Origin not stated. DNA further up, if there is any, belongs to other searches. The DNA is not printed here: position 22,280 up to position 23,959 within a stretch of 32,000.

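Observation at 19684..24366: A second VanS/VanR-like two-component system lies divergent from an ABC-2 exporter with an extracellular lectin-fold domain: a candidate Bce-like sensing and detoxification module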

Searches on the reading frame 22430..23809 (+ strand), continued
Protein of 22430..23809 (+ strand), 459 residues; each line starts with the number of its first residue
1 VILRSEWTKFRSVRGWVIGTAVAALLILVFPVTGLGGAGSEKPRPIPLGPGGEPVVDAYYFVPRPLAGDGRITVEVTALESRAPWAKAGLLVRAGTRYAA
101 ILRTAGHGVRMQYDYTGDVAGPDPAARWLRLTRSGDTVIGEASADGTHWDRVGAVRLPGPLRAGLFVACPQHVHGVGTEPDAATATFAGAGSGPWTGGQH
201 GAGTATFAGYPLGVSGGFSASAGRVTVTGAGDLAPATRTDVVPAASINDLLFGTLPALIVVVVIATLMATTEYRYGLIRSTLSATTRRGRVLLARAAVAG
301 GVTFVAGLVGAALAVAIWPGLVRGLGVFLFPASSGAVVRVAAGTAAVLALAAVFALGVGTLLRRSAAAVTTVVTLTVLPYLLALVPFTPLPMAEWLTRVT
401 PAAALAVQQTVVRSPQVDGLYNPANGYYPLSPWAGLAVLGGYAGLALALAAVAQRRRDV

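Call 34: fold_search(model_id=the predicted structure, library=pdb)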
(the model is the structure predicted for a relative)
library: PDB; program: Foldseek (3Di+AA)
matches with E <= 10: 613; with E <= 0.001: 4
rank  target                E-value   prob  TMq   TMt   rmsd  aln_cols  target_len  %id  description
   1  3mep_C                4.1e-04  1.00  0.18  0.44   4.8       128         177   18  Crystal Structure of ECA2234 protein from Erwinia carotovora, Northeast Structural Genomics Consortium Target EwR44 (released 2010-04-14)
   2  3o12                  4.5e-04  1.00  0.17  0.39   8.4       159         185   18  The crystal structure of a functionally unknown protein from Saccharomyces cerevisiae. (released 2010-09-15)
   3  3mep_B                4.8e-04  1.00  0.18  0.44   4.8       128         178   18  Crystal Structure of ECA2234 protein from Erwinia carotovora, Northeast Structural Genomics Consortium Target EwR44 (released 2010-04-14)
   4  3mep_A                5.6e-04  1.00  0.19  0.44   4.8       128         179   17  Crystal Structure of ECA2234 protein from Erwinia carotovora, Northeast Structural Genomics Consortium Target EwR44 (released 2010-04-14)
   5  1cpn                  1.2e-03  1.00  0.23  0.43   7.0       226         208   13  NATIVE-LIKE IN VIVO FOLDING OF A CIRCULARLY PERMUTED JELLYROLL PROTEIN SHOWN BY CRYSTAL STRUCTURE ANALYSIS (released 1994-06-22)
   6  5zqx_C                1.3e-03  1.00  0.16  0.14   6.8       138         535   14  Crystal structure of beta-xylosidase mutant (E186Q) from Bacillus pumilus (released 2018-05-30)
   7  1s2b                  1.4e-03  1.00  0.21  0.40   8.4       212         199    8  Structure of SCP-B the first member of the Eqolisin family of Peptidases to have its structure determined (released 2004-04-27)
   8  1cpm                  1.7e-03  1.00  0.22  0.40   7.4       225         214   13  NATIVE-LIKE IN VIVO FOLDING OF A CIRCULARLY PERMUTED JELLYROLL PROTEIN SHOWN BY CRYSTAL STRUCTURE ANALYSIS (released 1994-06-22)
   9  5zqj_B                1.8e-03  1.00  0.16  0.14   6.6       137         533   15  Crystal structure of beta-xylosidase from Bacillus pumilus (released 2018-05-30)
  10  8xai_B                2.0e-03  1.00  0.23  0.43   6.3       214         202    7  Crystal structure of Protease CPAVM1 in Bacillus subtilis LjM2 (released 2024-06-19)
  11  5zqx_B                3.2e-03  1.00  0.16  0.14   6.8       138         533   14  Crystal structure of beta-xylosidase mutant (E186Q) from Bacillus pumilus (released 2018-05-30)
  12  7qn6_E                3.3e-03  0.47  0.16  0.21  22.7       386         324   13  Cryo-EM structure of human full-length beta3delta GABA(A)R in complex with nanobody Nb25 (released 2022-04-13)
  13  6ife_B                3.5e-03  1.00  0.16  0.14   6.7       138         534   14  A Glycoside Hydrolase Family 43 beta-Xylosidase (released 2019-03-13)
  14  8wbx_A                3.9e-03  1.00  0.33  0.32   4.9       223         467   17  Cryo-EM structure of the ABCG25 bound to ABA (released 2023-09-27)
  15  5zqx_A                4.1e-03  1.00  0.16  0.14   6.8       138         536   14  Crystal structure of beta-xylosidase mutant (E186Q) from Bacillus pumilus (released 2018-05-30)
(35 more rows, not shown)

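Call 40: find_encoding_contigs(protein=window:22430-23809:+, flank=2000, max_places=3)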
Protein window:22430-23809:+ (459 aa): 1 contig read that carries it; 1 place shown.
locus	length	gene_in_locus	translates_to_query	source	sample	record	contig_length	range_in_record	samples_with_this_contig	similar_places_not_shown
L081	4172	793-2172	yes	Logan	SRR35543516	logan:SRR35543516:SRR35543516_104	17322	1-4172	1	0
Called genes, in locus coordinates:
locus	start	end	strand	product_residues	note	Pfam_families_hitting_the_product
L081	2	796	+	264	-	?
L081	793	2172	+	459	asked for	-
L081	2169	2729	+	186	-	-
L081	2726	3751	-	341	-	PF00535:Glycos_transf_2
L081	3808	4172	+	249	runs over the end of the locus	PF09339:HTH_IclR, PF12802:MarR_2 (weak), PF13384:HTH_23 (weak), PF13412:HTH_24, PF13551:HTH_29 (faint), PF13518:HTH_28 (weak), PF01614:IclR_C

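Call 44: find_homologous_proteins(query=L067:8001-9491:+, max_evalue=1e-20)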
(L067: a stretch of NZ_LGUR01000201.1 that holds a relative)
Query L067:8001-9491:+ (497 aa): 7834 proteins with E <= 1e-20 among 8000 candidates; the best 120 are listed.
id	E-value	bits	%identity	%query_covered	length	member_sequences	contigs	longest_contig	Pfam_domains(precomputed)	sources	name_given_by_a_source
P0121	0.0e+0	1033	97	100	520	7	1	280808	PF12679.14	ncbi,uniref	ncbi:ABC transporter permease subunit [Streptomyces sp. NPDC002888]|uniref:ABC transporter permease 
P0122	0.0e+0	1022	96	100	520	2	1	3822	PF07081.19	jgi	jgi:ABC-type transport system involved in multi-copper enzyme maturation permease subunit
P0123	0.0e+0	1017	96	100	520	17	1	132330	PF07081.19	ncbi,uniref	ncbi:ABC transporter permease subunit [Streptomyces sp. NPDC058576]|uniref:ABC transporter permease 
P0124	1.3e-298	1009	95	100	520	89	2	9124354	PF07081.19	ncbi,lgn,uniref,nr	ncbi:DUF1349 domain-containing protein [Streptomyces sp. NBC_01260]|uniref:ABC transporter permease 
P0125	7.3e-297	1004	95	100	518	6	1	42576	PF07081.19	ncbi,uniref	ncbi:hypothetical protein AB0451_37560 [Streptomyces sp. NPDC052000]|uniref:ABC transporter permease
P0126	8.8e-295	997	93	100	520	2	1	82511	PF07081.19,PF12679.14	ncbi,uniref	ncbi:ABC transporter permease subunit [[Kitasatospora] papulosa]|uniref:ABC transporter permease sub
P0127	4.8e-293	991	93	100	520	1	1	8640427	PF07081.19,PF12679.14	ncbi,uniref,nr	ncbi:ABC transporter permease subunit [Streptomyces sp. QL37]|uniref:ABC transporter permease subuni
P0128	1.1e-292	990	93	100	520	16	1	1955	PF07081.19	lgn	-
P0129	9.3e-292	987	92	100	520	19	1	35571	PF07081.19,PF12679.14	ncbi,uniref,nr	ncbi:ABC transporter permease subunit [Streptomyces sp. NRRL S-118]|uniref:ABC transporter permease 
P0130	2.3e-291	985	93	100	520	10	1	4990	PF07081.19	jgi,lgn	jgi:hypothetical protein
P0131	6.9e-291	984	92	100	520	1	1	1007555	-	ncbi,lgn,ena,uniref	ncbi:ABC transporter permease subunit [Streptomyces sp. NPDC048584]|uniref:ABC transporter permease 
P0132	1.1e-290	983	93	100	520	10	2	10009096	PF07081.19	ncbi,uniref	ncbi:ABC transporter permease subunit (plasmid) [Streptomyces sp. CA-142005]|uniref:ABC transporter 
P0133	1.2e-290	983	93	100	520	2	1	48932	PF07081.19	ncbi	ncbi:hypothetical protein ABZ871_32500 [Streptomyces populi]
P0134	1.9e-290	982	92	100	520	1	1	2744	PF07081.19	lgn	-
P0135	5.3e-290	981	92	100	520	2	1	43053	PF07081.19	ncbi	ncbi:ABC transporter permease subunit [Streptomyces sp. NPDC004227]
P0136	1.8e-288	976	92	100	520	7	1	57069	PF07081.19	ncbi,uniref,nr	ncbi:hypothetical protein GCM10010300_79550 [Streptomyces olivaceoviridis]|uniref:ABC transporter pe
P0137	4.8e-287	971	92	100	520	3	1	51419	PF07081.19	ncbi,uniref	ncbi:hypothetical protein [Streptomyces sp. NPDC004783]|uniref:hypothetical protein n=1 Tax=Streptom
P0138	4.3e-286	968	89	100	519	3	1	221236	PF07081.19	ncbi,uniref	ncbi:ABC transporter permease subunit [Streptomyces collinus]|uniref:ABC transporter permease subuni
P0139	4.8e-286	968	92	100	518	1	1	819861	PF07081.19,PF12679.14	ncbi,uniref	ncbi:ABC transporter permease subunit [Streptomyces sp. NPDC029041]|uniref:ABC transporter permease 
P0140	4.3e-285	965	91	100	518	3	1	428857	PF07081.19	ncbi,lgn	ncbi:ABC transporter permease subunit [Streptomyces sp. NPDC001220]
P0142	4.3e-282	955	90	100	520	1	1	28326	PF07081.19,PF12679.14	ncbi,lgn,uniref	ncbi:ABC transporter permease subunit [Streptomyces sp. IBSBF 2806]|uniref:ABC transporter permease 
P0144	6.5e-282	954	90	100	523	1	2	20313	PF07081.19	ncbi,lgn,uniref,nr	ncbi:hypothetical protein GCM10010222_80880 [Streptomyces tanashiensis]|uniref:ABC transporter perme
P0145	8.2e-281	951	90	100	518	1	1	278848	PF07081.19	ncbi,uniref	ncbi:ABC transporter permease subunit [Streptomyces sp. NPDC051105]|uniref:ABC transporter permease 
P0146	9.9e-281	950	90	100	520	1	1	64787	PF07081.19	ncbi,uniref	ncbi:hypothetical protein ACGF5F_34795 [Streptomyces sp. NPDC047821]|uniref:hypothetical protein n=1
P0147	7.8e-280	947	90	100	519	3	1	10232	PF07081.19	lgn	-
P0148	2.4e-279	946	90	100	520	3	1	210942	PF07081.19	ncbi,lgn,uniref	ncbi:ABC transporter permease subunit [Streptomyces sp. NPDC005803]|uniref:ABC transporter permease 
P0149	1.0e-278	944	88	100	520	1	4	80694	PF07081.19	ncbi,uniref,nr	ncbi:hypothetical protein E2C00_32920 [Streptomyces sp. WAC05374]|uniref:ABC transporter permease su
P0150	1.7e-277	940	88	100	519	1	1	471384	PF07081.19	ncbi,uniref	ncbi:ABC transporter permease subunit [Streptomyces sp. NPDC096205]|uniref:ABC transporter permease 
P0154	1.8e-275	933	88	100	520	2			PF07081.19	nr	nr:hypothetical protein KitaXyl93_66410 [Kitasatospora sp. Xyl93]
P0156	3.9e-275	932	89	100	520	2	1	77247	PF07081.19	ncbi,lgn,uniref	ncbi:hypothetical protein [Streptomyces sp. NPDC021608]|uniref:hypothetical protein n=1 Tax=Streptom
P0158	9.5e-274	927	91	97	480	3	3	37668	PF07081.19,PF12679.14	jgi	jgi:ABC-type transport system involved in multi-copper enzyme maturation permease subunit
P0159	1.5e-273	927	88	100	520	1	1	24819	PF12679.14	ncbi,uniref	ncbi:ABC transporter permease subunit [Streptomyces sp. NPDC059786]|uniref:ABC transporter permease 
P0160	3.5e-273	925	87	100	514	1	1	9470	PF07081.19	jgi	jgi:hypothetical protein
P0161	5.3e-271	918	87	100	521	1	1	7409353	PF07081.19,PF12679.14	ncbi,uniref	ncbi:hypothetical protein GCM10020367_61890 [Streptomyces sannanensis]|uniref:DUF1349 domain-contain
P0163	1.3e-269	914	87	100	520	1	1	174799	PF07081.19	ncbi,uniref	ncbi:ABC transporter permease subunit [Streptomyces sp. NPDC051662]|uniref:ABC transporter permease 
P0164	1.2e-266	904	85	100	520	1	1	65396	PF12679.14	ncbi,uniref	ncbi:ABC transporter permease subunit [Streptomyces sp. NPDC057438]|uniref:ABC transporter permease 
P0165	2.3e-266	903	91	93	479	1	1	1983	PF07081.19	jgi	jgi:ABC-type transport system involved in multi-copper enzyme maturation permease subunit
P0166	5.5e-263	892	85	100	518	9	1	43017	PF07081.19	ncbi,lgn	ncbi:ABC transporter permease subunit [Streptomyces asoensis]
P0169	1.1e-259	881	85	100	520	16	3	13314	PF07081.19,PF12679.14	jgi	jgi:ABC-type transport system involved in multi-copper enzyme maturation permease subunit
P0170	1.2e-259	881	84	100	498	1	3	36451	PF07081.19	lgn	-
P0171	6.6e-258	875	84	100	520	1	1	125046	PF12679.14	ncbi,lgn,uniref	ncbi:ABC transporter permease subunit [Streptomyces sp. NPDC050997]|uniref:ABC transporter permease 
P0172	1.8e-257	874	83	100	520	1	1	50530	PF07081.19,PF12679.14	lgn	-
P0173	2.5e-257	873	83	100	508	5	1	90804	PF07081.19,PF12679.14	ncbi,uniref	ncbi:ABC transporter permease subunit [Streptomyces sp. NPDC127037]|uniref:ABC transporter permease 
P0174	5.7e-254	862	84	100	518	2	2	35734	PF12730.14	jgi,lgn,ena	-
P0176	1.4e-250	851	82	100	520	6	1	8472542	PF07081.19,PF12679.14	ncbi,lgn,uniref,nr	ncbi:ABC transporter permease subunit [Streptomyces sp. NBC_01353]|uniref:ABC transporter permease s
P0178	1.1e-249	848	82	100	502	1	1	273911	PF07081.19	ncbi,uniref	ncbi:ABC transporter permease subunit [Streptomyces sp. NPDC016469]|uniref:ABC transporter permease 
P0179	3.0e-247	840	81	100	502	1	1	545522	PF07081.19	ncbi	ncbi:DUF1349 domain-containing protein [Streptomyces sp. 372A]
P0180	1.6e-246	838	82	100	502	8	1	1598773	PF07081.19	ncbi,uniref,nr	ncbi:hypothetical protein AMK18_10450 [Streptomyces sp. CB01249]|uniref:ABC transporter permease sub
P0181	1.4e-243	828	80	100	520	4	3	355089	PF07081.19,PF12679.14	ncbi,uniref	ncbi:ABC transporter permease subunit [Streptomyces sp. NPDC056463]|uniref:ABC transporter permease 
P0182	3.7e-242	823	79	100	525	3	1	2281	PF12679.14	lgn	-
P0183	3.1e-241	820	79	100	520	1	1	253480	PF07081.19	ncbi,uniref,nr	ncbi:ABC transporter permease subunit [Streptomyces avicenniae]|uniref:ABC transporter permease subu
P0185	1.1e-234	798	78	100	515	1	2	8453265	PF07081.19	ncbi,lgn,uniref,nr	ncbi:ABC transporter permease subunit [Streptomyces sp. NBC_01013]|uniref:ABC transporter permease s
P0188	3.9e-220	750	73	100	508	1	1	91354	PF12679.14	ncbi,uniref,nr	ncbi:ABC transporter permease subunit [Streptomyces sp. ISL-94]|uniref:ABC transporter permease subu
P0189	1.9e-217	742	72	100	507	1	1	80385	PF07081.19,PF12679.14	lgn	-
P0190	4.6e-212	724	90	76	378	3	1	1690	PF07081.19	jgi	jgi:ABC-type transport system involved in multi-copper enzyme maturation permease subunit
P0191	9.5e-212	723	71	100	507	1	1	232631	PF07081.19,PF12679.14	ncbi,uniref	ncbi:ABC transporter permease subunit [Streptomyces sp. NPDC091371]|uniref:ABC transporter permease 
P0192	7.3e-211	720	70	100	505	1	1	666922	PF07081.19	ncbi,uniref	ncbi:hypothetical protein ACI2LJ_01070 [Streptomyces sp. NPDC088090]|uniref:hypothetical protein n=1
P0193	2.5e-209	715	70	100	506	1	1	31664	PF07081.19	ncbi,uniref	ncbi:hypothetical protein [Streptomyces sp. NPDC056361]|uniref:hypothetical protein n=1 Tax=Streptom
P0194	1.4e-208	712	70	100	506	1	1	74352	PF07081.19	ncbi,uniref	ncbi:hypothetical protein [Streptomyces sp. NPDC051921]|uniref:hypothetical protein n=1 Tax=Streptom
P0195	5.7e-208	710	69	100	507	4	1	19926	PF07081.19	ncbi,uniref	ncbi:hypothetical protein [Streptomyces sp. NPDC059491]|uniref:hypothetical protein n=1 Tax=Streptom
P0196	5.7e-205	700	66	100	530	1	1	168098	PF12679.14,PF12730.14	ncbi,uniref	ncbi:ABC transporter permease subunit [Streptomyces sp. NPDC127092]|uniref:ABC transporter permease 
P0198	8.1e-203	693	86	78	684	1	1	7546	PF07081.19,PF12730.14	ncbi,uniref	ncbi:hypothetical protein ACFYZB_46465 [Streptomyces sp. NPDC001852]|uniref:hypothetical protein n=1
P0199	4.0e-197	675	66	100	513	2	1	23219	PF12679.14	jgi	-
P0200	1.4e-196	673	66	100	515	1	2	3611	PF12679.14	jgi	jgi:ABC-type transport system involved in multi-copper enzyme maturation permease subunit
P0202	7.3e-191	654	64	100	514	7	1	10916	PF12679.14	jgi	jgi:ABC-type transport system involved in multi-copper enzyme maturation permease subunit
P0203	9.3e-188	644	62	97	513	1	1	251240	PF12679.14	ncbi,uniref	ncbi:ABC transporter permease subunit [Streptomyces sp. NPDC056835]|uniref:ABC transporter permease 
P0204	2.9e-183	629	60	100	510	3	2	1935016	PF12679.14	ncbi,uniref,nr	ncbi:ABC transporter permease subunit [Streptomyces spiramyceticus]|uniref:ABC transporter permease 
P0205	3.1e-183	629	62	100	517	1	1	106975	PF12679.14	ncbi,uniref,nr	ncbi:hypothetical protein GCM10011579_094770 [Streptomyces albiflavescens]|uniref:ABC transporter pe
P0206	4.5e-182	625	61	100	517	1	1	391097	PF12679.14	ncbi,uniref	ncbi:ABC transporter permease subunit [Streptomyces sp. NPDC001530]|uniref:ABC transporter permease 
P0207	3.5e-181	622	60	100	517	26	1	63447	PF12679.14,PF12698.14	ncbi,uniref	ncbi:ABC transporter permease subunit [Streptomyces sp. NPDC102365]|uniref:ABC transporter permease 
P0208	9.0e-180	617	62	100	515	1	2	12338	PF12730.14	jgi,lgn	-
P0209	3.7e-179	615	62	100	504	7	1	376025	PF12679.14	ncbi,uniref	ncbi:ABC transporter permease subunit [Streptomyces sp. NPDC056683]|uniref:ABC transporter permease 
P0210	7.1e-179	614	60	100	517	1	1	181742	PF12679.14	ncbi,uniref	ncbi:ABC transporter permease subunit [Streptomyces sp. NPDC050564]|uniref:ABC transporter permease 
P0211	7.6e-179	614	62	100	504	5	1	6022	PF12679.14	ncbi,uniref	ncbi:ABC transporter permease subunit [Streptomyces hyaluromycini]|uniref:ABC transporter permease s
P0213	6.4e-178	611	61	100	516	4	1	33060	PF12698.14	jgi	jgi:ABC-type transport system involved in multi-copper enzyme maturation permease subunit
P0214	6.8e-178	611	61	100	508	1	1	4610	PF12679.14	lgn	-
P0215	9.7e-178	611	62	100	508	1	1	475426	PF07081.19,PF12679.14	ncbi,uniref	ncbi:ABC transporter permease subunit [Streptomyces sp. NPDC008092]|uniref:ABC transporter permease 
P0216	9.9e-178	611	60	100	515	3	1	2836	PF07081.19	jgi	jgi:ABC-type transport system involved in multi-copper enzyme maturation permease subunit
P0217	3.8e-177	609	60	100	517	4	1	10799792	PF12679.14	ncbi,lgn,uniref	ncbi:ABC transporter permease subunit [Streptomyces sp. NBC_00203]|uniref:ABC transporter permease s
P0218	1.1e-176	607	60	100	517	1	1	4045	PF07081.19,PF12679.14,PF12698.14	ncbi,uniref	ncbi:ABC transporter permease subunit [Streptomyces sp. NPDC002785]|uniref:ABC transporter permease 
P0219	1.1e-176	607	61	100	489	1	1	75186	PF12679.14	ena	-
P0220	1.9e-176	606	60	100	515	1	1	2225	PF12679.14,PF12730.14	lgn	-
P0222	4.3e-176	605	60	100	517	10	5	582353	PF07081.19,PF12679.14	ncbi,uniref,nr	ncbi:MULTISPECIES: ABC transporter permease subunit [Streptomyces]|uniref:ABC transporter permease n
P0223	6.8e-176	605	60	100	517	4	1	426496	PF12679.14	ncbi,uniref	ncbi:ABC transporter permease subunit [Streptomyces sp. NPDC057620]|uniref:ABC transporter permease 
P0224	1.1e-175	604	61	100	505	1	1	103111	PF12679.14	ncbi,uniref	ncbi:ABC transporter permease subunit [Streptomyces sp. NPDC001833]|uniref:ABC transporter permease 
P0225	1.4e-175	604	58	100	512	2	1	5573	PF07081.19,PF12679.14,PF12698.14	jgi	jgi:ABC-type transport system involved in multi-copper enzyme maturation permease subunit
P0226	7.8e-175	601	60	100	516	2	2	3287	PF12679.14,PF12698.14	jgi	jgi:ABC-type transport system involved in multi-copper enzyme maturation permease subunit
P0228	2.5e-174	599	59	100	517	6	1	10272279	PF12679.14,PF12698.14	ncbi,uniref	ncbi:ABC transporter permease subunit [Streptomyces tauricus]|uniref:ABC transporter permease subuni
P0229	3.7e-174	599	60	100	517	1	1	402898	PF12679.14,PF12698.14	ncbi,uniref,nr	ncbi:hypothetical protein C6Y14_23920 [Streptomyces dioscori]|uniref:ABC transporter permease n=1 Ta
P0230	7.9e-174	598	60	100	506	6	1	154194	PF12679.14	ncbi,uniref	ncbi:ABC transporter permease subunit [Streptomyces sp. NPDC007157]|uniref:ABC transporter permease 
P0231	1.1e-173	597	59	100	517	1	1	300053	PF12679.14,PF12698.14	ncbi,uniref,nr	ncbi:ABC transporter permease subunit [Streptomyces tauricus]|uniref:ABC transporter permease subuni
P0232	1.7e-173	597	60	100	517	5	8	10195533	PF07081.19,PF12679.14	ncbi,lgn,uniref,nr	ncbi:DUF1349 domain-containing protein [Streptomyces pseudovenezuelae]|uniref:DUF1349 domain-contain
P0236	3.0e-173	596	60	100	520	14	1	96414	PF12679.14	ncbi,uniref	ncbi:ABC transporter permease subunit [Streptomyces sp. NPDC059517]|uniref:ABC transporter permease 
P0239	8.5e-173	594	60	100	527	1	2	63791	PF12679.14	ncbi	ncbi:ABC transporter permease subunit [Streptomyces zaomyceticus]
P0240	3.0e-172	593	59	100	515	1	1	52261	PF07081.19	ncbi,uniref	ncbi:ABC transporter permease subunit [Streptomyces sp. NPDC048496]|uniref:ABC transporter permease 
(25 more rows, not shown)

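Call 49: search_solved_structures(query=A2, max_evalue=1)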
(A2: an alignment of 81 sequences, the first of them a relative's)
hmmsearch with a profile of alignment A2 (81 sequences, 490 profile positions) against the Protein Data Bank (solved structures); distinct sequences matched with E-value up to 1: 0.
